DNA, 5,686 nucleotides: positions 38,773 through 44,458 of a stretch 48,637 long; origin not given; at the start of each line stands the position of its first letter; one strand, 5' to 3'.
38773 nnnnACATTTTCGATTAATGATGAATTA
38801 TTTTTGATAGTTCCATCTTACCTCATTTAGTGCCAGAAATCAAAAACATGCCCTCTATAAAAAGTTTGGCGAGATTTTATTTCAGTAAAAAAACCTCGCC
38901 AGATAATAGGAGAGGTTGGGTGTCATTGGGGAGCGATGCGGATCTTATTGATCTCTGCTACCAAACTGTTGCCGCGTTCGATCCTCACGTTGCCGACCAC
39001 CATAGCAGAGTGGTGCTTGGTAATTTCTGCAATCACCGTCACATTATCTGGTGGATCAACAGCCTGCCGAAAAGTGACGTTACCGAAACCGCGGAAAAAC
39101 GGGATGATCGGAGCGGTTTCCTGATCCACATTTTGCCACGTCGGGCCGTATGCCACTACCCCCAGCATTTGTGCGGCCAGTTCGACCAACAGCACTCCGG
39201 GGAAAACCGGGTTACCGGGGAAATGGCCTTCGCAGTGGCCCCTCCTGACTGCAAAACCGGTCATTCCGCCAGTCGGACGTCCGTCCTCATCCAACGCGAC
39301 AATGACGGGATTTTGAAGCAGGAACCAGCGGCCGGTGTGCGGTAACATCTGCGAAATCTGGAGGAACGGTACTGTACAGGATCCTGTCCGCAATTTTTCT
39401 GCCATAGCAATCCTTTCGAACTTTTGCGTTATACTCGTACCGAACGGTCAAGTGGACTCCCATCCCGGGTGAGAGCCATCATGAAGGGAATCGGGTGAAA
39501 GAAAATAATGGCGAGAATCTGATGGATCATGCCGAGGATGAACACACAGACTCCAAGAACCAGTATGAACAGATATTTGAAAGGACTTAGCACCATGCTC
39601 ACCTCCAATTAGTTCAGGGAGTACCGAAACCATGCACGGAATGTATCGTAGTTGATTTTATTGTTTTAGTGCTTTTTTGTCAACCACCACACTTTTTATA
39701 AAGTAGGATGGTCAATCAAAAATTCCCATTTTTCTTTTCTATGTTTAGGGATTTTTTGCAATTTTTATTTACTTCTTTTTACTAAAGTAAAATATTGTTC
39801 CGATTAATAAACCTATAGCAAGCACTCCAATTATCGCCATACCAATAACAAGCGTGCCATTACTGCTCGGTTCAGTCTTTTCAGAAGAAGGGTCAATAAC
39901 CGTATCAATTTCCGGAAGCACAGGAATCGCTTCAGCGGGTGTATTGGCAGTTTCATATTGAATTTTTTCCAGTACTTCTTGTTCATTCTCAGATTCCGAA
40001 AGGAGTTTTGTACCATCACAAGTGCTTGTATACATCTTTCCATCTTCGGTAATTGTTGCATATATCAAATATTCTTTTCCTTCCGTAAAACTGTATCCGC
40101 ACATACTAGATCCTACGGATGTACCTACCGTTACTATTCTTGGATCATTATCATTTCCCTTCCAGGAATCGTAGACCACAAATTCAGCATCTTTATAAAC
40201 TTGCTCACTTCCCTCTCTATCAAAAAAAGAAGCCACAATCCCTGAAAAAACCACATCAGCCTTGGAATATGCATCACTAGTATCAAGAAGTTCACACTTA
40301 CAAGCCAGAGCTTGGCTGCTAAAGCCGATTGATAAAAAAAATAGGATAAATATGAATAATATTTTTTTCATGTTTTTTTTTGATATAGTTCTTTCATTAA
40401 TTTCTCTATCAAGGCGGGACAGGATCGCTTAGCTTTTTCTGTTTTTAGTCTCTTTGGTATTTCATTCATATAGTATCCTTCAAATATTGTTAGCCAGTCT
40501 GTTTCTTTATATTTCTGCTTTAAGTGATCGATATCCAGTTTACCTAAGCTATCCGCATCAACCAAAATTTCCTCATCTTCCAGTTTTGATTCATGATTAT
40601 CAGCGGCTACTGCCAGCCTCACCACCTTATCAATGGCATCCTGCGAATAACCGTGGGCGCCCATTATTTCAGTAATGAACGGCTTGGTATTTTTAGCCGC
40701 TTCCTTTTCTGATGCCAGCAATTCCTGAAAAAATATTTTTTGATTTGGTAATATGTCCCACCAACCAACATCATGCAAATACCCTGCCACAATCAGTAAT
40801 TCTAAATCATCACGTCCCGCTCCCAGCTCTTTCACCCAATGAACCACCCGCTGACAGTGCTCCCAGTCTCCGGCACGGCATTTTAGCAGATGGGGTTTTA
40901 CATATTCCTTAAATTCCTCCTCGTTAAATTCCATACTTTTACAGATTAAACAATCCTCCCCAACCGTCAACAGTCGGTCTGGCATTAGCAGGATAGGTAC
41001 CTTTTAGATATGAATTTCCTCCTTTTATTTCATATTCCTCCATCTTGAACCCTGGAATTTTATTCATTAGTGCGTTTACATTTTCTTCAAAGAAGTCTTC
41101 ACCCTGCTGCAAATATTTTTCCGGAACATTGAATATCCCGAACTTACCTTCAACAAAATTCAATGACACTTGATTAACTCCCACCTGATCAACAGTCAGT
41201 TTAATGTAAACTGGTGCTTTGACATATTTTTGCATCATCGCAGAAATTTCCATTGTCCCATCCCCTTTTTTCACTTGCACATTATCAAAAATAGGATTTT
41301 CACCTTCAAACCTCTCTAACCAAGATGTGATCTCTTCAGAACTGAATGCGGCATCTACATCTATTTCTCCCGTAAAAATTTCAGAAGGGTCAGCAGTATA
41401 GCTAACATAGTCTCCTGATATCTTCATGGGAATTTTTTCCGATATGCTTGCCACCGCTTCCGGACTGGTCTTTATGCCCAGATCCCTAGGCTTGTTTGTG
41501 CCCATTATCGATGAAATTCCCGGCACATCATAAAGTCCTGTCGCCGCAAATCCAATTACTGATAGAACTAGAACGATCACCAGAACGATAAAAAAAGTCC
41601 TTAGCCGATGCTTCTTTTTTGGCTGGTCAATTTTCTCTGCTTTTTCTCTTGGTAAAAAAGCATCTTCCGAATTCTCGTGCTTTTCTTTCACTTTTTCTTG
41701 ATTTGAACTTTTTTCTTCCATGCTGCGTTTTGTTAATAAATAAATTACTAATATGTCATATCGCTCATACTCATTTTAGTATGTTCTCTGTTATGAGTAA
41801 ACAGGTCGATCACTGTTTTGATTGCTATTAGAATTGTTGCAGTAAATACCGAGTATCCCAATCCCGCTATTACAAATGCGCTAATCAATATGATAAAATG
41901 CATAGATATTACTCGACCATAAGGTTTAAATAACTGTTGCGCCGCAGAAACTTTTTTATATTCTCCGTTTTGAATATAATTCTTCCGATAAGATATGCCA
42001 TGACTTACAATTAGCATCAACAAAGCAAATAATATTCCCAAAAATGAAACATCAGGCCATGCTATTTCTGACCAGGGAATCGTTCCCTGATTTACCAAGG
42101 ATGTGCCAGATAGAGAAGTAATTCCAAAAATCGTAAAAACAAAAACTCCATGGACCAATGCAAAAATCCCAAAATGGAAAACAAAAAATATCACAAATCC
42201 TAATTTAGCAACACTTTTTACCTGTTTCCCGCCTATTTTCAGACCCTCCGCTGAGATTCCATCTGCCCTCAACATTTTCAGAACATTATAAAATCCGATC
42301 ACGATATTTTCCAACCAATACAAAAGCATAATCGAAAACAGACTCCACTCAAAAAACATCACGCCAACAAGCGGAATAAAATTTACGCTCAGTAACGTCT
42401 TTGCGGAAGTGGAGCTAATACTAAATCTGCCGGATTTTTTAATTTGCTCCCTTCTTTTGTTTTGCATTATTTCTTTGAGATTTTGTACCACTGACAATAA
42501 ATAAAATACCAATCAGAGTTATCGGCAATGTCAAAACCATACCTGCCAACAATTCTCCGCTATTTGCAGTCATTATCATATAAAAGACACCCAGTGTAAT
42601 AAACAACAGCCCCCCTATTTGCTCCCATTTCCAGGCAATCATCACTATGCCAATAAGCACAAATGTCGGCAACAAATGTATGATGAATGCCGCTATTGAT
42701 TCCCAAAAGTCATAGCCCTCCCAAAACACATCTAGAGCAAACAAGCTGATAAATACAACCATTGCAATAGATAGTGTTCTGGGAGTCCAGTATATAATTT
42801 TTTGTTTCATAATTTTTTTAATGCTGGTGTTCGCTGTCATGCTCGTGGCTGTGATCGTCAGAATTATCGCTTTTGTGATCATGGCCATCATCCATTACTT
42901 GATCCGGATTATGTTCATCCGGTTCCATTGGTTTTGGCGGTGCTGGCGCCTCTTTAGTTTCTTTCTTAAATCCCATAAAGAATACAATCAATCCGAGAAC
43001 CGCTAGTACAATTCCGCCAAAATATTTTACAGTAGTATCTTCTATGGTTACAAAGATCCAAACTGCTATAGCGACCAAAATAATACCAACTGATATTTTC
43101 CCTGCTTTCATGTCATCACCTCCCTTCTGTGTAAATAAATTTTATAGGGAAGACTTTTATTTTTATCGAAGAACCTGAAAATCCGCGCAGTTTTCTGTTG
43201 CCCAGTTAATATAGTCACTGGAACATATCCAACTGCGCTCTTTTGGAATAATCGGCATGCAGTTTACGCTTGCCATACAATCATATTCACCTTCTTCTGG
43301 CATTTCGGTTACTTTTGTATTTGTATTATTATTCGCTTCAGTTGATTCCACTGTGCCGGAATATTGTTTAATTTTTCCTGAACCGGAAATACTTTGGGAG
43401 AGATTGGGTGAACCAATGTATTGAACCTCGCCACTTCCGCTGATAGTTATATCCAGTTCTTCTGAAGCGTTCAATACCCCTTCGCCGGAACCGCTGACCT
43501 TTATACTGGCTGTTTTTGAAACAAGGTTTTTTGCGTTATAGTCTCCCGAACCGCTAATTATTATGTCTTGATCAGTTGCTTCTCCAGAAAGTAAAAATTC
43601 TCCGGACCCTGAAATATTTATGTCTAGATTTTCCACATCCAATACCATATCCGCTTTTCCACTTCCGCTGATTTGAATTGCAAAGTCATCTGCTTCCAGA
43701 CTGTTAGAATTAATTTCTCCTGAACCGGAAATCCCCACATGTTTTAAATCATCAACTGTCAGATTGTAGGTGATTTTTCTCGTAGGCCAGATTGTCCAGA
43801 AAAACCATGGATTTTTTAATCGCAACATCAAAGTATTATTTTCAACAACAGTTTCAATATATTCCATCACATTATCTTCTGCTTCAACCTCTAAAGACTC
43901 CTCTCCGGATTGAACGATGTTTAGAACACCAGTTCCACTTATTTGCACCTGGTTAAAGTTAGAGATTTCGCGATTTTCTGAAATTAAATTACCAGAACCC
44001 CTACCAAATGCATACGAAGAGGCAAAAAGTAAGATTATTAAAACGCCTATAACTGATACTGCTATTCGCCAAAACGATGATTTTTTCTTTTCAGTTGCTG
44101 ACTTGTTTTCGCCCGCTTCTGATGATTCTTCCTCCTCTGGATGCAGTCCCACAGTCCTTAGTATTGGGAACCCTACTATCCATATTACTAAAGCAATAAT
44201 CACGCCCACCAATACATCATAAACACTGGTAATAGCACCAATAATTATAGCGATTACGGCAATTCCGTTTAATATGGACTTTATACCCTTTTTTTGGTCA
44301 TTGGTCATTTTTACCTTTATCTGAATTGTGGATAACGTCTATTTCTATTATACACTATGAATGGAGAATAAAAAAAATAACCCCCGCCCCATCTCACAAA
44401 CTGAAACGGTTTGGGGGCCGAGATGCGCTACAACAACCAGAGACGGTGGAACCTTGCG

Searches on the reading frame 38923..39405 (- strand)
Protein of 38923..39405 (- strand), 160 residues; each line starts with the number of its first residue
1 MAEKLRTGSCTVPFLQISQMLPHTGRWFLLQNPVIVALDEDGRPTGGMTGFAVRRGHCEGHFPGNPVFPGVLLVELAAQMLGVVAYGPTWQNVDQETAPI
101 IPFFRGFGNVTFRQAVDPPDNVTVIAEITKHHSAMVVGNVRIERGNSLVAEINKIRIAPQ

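Call 64: search_protein_families(library=pfam, proteins=[window:38923-39405:-], max_evalue=0.01)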
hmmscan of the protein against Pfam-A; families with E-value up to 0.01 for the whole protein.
window:38923-39405:- (160 aa): 1 family
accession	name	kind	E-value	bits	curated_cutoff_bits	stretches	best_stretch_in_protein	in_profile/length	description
PF07977.19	FabA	-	3.5e-13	49.8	23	1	58-152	40-137/138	FabA-like domain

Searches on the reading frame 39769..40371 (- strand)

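Call 64: search_protein_families(library=pfam, proteins=[window:39769-40371:-], max_evalue=0.01)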
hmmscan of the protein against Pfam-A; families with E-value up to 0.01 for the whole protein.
window:39769-40371:- (200 aa): 1 family
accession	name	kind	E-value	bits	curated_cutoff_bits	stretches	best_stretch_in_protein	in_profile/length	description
PF00965.23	TIMP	-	2.2e-08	34.5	23.1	1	23-122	2-111/183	Tissue inhibitor of metalloproteinase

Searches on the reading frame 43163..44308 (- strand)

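Call 49: search_protein_families(library=pfam, proteins=[window:43163-44308:-], max_evalue=0.001)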
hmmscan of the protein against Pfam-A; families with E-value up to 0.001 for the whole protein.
window:43163-44308:- (381 aa): 1 family
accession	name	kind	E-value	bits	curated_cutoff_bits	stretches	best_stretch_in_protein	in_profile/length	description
PF10988.14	DUF2807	-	1.7e-45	155.4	24.2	1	117-301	1-181/181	Putative auto-transporter adhesin, head GIN domain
